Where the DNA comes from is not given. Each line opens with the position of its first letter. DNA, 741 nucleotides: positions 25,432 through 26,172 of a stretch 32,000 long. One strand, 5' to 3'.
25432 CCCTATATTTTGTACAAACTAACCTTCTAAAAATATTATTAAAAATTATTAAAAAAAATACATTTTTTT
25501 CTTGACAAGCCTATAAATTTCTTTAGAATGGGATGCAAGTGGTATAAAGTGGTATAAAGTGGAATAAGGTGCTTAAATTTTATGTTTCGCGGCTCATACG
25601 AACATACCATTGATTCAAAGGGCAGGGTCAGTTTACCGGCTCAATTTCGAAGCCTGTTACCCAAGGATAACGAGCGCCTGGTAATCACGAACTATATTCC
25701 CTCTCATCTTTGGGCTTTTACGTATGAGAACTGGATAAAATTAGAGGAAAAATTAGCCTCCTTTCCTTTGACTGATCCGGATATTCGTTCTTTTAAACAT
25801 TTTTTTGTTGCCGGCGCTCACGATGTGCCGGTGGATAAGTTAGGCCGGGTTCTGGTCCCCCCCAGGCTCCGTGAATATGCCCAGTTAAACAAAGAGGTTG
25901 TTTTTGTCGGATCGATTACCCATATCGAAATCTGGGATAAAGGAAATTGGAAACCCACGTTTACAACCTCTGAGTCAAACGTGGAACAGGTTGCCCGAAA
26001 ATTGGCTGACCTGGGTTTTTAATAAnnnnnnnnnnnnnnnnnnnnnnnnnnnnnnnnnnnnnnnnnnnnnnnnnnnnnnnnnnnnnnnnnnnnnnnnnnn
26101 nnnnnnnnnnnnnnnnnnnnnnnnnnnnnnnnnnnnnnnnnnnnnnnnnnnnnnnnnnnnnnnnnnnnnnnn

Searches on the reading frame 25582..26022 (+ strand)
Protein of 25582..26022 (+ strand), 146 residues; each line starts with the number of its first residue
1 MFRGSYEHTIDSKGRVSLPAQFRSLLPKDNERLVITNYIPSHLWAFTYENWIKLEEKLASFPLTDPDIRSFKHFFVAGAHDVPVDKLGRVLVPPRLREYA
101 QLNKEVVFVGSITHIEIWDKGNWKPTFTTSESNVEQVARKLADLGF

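Call 4: search_protein_families(library=pfam, proteins=[window:25582-26022:+], max_evalue=0.01)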
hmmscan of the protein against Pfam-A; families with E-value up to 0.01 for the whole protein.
window:25582-26022:+ (146 aa): 1 family
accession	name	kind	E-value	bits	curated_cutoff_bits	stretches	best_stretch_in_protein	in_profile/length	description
PF02381.23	MraZ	-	3.3e-30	104.3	23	2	76-140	2-68/72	MraZ protein, putative antitoxin-like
